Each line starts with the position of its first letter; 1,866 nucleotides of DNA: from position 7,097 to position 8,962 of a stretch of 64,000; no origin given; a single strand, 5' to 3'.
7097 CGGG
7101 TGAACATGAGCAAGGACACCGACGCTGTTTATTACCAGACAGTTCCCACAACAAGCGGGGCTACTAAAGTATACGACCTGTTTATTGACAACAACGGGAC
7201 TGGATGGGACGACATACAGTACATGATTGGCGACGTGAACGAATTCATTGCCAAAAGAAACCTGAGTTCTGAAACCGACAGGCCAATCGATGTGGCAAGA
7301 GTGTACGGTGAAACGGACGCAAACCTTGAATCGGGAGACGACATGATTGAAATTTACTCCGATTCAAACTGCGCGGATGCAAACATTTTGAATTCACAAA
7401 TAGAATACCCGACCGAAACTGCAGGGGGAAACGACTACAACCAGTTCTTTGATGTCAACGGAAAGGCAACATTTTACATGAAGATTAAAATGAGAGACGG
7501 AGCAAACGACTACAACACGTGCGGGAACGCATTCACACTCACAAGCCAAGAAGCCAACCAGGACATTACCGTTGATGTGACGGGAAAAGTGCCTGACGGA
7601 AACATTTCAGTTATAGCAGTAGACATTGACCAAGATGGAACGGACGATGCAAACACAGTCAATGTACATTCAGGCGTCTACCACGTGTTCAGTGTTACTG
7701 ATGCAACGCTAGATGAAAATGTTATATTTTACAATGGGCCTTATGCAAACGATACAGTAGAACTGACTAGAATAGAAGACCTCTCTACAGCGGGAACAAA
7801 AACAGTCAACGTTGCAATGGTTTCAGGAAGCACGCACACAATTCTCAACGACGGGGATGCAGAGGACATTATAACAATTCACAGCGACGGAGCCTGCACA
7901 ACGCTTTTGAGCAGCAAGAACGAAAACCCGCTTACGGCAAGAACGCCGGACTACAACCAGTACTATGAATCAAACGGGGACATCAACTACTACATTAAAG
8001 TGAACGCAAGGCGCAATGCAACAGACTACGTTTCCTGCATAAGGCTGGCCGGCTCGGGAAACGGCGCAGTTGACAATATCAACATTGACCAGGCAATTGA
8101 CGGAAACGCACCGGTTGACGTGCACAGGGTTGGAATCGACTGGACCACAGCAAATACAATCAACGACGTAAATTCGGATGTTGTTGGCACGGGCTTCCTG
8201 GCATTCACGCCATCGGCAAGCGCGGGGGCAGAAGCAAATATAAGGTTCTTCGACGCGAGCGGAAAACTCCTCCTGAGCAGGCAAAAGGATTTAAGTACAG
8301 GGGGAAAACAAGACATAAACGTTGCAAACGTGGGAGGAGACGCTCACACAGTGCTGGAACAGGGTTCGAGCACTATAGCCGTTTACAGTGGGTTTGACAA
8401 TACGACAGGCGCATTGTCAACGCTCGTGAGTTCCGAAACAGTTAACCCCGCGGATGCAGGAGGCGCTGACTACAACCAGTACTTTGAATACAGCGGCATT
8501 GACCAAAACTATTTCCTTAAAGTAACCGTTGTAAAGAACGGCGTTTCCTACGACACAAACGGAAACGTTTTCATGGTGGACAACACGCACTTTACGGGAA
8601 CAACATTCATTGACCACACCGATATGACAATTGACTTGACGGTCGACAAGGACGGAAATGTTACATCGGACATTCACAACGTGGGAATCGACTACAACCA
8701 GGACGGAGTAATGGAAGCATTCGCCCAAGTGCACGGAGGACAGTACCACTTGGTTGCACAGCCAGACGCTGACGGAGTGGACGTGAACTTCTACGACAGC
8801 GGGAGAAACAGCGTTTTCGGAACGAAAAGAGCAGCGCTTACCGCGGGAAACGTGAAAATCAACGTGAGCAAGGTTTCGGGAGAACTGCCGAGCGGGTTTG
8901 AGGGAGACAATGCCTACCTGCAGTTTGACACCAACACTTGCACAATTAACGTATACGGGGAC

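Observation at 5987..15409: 3140-aa protein built from roughly seven copies of a DYNQYF/Cys-pair module plus an Ig/FN3 array. Domain family unrecognised.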

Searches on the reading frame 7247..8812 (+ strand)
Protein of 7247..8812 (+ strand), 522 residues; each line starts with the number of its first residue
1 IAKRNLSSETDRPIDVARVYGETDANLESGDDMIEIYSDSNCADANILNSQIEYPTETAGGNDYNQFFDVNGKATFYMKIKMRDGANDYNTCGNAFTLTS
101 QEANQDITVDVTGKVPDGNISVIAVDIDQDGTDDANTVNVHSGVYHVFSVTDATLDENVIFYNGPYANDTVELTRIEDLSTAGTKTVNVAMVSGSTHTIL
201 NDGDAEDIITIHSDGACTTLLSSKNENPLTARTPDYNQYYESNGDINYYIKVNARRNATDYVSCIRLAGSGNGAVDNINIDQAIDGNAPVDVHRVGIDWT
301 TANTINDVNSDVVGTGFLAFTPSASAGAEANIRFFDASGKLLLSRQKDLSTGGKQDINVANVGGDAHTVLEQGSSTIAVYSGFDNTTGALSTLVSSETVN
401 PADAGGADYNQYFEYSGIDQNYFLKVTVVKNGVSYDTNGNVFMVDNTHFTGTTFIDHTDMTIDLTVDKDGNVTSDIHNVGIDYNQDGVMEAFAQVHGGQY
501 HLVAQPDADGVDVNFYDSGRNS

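Call 17: find_homologous_proteins(query=window:7247-8812:+, max_evalue=0.001)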
Query window:7247-8812:+: 8000 candidates shared short words with the query, none scored E <= 0.001.

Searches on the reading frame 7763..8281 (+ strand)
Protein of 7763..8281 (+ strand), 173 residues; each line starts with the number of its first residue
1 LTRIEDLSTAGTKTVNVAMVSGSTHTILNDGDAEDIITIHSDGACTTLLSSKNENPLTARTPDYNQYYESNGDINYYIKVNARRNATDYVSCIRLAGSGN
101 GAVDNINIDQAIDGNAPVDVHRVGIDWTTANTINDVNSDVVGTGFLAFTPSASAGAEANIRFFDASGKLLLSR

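Call 22: search_solved_structures(query=A1, max_evalue=10)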
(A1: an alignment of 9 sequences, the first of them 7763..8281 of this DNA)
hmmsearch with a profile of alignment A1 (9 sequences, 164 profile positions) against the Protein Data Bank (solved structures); distinct sequences matched with E-value up to 10: 2.
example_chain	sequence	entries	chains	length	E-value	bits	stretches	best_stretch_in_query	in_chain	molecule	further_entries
2rk5_A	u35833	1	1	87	0.83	12.8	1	57-117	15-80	Putative hemolysin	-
1w52_X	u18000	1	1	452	0.89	12.7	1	70-158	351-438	PANCREATIC LIPASE RELATED PROTEIN 2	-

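Call 27: predict_structure(alignment_id=A1)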
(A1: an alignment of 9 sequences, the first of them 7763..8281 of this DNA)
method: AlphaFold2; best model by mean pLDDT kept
length: 173 residues; sequences in the alignment: 9
mean_pLDDT: 66.9   pTM: 0.59
mean pLDDT of the five models: 66.9, 66.4, 60.1, 56.7, 50.5
residues with pLDDT >= 90: 2; 70-90: 78; 50-70: 58; < 50: 35
segments of 3 or more residues with pLDDT < 50: 55-58, 131-141, 143-156
pLDDT, mean of each block of 10 residues (from residue 1): 63 78 69 72 89 58 78 81 65 74 69 59 61 46 46 50 78 71
secondary structure, 60 per line:
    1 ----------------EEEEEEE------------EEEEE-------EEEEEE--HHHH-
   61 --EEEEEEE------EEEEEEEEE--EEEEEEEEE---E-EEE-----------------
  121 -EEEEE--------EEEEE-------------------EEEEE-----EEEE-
elements in order: E17-23 E36-40 E48-53 H56-59 E63-69 E76-84 E87-95 E101-103 E122-126 E135-139 E159-163 E169-172

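Call 31: search_protein_representatives(alignment_id=A1)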
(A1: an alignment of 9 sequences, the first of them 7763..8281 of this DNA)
Query: 9 sequences, 164 profile positions. Proteins with E-value up to 0.001 (for the whole library): 43; up to 1e-10: 35; up to 1e-30: 26. The best 43 are listed.
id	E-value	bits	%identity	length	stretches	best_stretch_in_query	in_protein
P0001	0.0e+00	1055.0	-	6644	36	5-149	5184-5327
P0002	4.9e-143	488.5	-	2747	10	10-161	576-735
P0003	2.9e-125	430.6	-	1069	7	2-162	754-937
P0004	3.9e-116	401.0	-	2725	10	4-161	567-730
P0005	6.4e-104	361.2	-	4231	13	8-162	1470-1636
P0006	1.0e-100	350.8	-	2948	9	5-162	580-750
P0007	1.5e-96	337.3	-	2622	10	9-160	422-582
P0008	2.1e-91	320.6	-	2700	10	7-161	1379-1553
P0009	1.1e-88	311.7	-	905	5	6-161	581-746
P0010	2.0e-82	291.3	-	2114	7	6-142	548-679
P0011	2.7e-69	248.6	-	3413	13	4-149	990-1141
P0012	2.4e-64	232.5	-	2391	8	5-142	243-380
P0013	5.2e-57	208.7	-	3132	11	14-161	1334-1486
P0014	1.6e-52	194.0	-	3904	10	15-156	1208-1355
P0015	1.7e-51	190.8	-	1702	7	11-148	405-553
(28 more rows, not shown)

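Call 36: find_homologous_proteins(query=A3, max_evalue=0.00001)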
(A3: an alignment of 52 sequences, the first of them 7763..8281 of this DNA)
Query A3 (52 sequences) (173 aa, profile of the alignment): 2 proteins with E <= 0.00001 among 3972 candidates.
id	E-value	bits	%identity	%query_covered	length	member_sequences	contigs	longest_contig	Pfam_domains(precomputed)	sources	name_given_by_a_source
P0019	1.0e-39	154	28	79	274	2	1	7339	-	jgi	-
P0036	1.2e-19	89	35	43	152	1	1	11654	-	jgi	-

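Call 45: predict_structure(alignment_id=A3)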
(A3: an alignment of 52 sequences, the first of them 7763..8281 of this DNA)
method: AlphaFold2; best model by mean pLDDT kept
length: 173 residues; sequences in the alignment: 52
mean_pLDDT: 91.3   pTM: 0.86
mean pLDDT of the five models: 91.3, 90.5, 89.7, 89.3, 88.9
residues with pLDDT >= 90: 131; 70-90: 33; 50-70: 9; < 50: 0
segments of 3 or more residues with pLDDT < 50: none
pLDDT, mean of each block of 10 residues (from residue 1): 77 93 97 97 95 93 96 94 96 92 95 96 85 75 94 81 95 93
secondary structure, 60 per line:
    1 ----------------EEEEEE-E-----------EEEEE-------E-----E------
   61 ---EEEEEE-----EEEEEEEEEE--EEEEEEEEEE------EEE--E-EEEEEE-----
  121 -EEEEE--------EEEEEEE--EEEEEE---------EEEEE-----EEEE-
elements in order: E17-22 E36-40 E64-69 E75-84 E87-96 E103-105 E110-115 E122-126 E135-141 E144-149 E159-163 E169-172

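Call 87: fold_search(model_id=the predicted structure, library=pdb)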
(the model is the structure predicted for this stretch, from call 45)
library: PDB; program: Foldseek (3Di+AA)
matches with E <= 10: 829; with E <= 0.001: 0
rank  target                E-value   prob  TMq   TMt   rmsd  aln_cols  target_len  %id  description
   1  4jg5                  2.7e-02  0.44  0.24  0.16  13.4       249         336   10  Crystal structure of a putative cell adhesion protein (BDI_3519) from Parabacteroides distasonis ATCC 8503 at 2.34 A res (released 2013-03-20)
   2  9o3d_I                2.7e-02  0.20  0.21  0.17  19.2       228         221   11  Crystal structure of broadly neutralizing antibody HEPC108 in complex with Hepatitis C virus envelope glycoprotein E2  (released 2026-01-21)
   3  5zuf_E                2.9e-02  0.28  0.22  0.19  18.3       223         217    8  Fit R10 Fab coordinates into the cryo-EM of EV71 in complex with A9 (released 2019-12-25)
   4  3o4o_C                3.2e-02  0.51  0.29  0.17  23.2       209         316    7  Crystal structure of an Interleukin-1 receptor complex (released 2010-09-01)
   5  5gr0                  3.5e-02  0.66  0.29  0.08  16.7       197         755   11  Crystal structure of branching enzyme D501A mutant from Cyanothece sp. ATCC 51142 (released 2017-08-16)
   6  4oi9_A                3.5e-02  0.23  0.20  0.12  20.2       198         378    9  Crystal Structure of ICAM-5 D1-D4 ectodomain fragment, Space Group P21 (released 2014-07-16)
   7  7jvd_H                3.5e-02  0.20  0.21  0.18  17.1       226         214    9  Fab of 5.6 monoclonal mouse IgG1 co-crystallized with the trisaccharide form of serotype 3 pneumococcal capsular polys (released 2021-06-30)
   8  6b15_A                3.7e-02  0.85  0.34  0.29  17.2       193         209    8  Crystal structure of CBMbc (family CBM26) from Eubacterium rectale Amy13K (released 2017-11-29)
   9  5wtg_B                3.7e-02  0.21  0.22  0.19  18.3       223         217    9  Crystal structure of the Fab fragment of anti-HAV antibody R10 (released 2017-01-25)
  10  5a9i_A                3.9e-02  0.82  0.34  0.31  11.9       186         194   11  Crystal structure of the extracellular domain of PepT2 (released 2015-09-09)
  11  6klf                  4.6e-02  0.66  0.28  0.08  15.4       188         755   10  Crystal structure of branching enzyme D434A mutant from Cyanothece sp. ATCC 51142 (released 2020-08-05)
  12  8dps_C                4.6e-02  0.18  0.18  0.16  19.2       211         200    7  The structure of the interleukin 11 signalling complex, truncated gp130 (released 2023-11-29)
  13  5gr5                  5.1e-02  0.60  0.28  0.07  16.7       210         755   10  Crystal structure of branching enzyme W610A mutant from Cyanothece sp. ATCC 51142 (released 2017-08-16)
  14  8hhy_A                5.4e-02  0.12  0.18  0.05  17.4       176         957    7  SARS-CoV-2 Delta Spike in complex with IS-9A (released 2023-02-01)
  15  5gqu                  6.0e-02  0.57  0.27  0.07  16.2       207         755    9  Crystal structure of branching enzyme from Cyanothece sp. ATCC 51142 (released 2017-02-22)
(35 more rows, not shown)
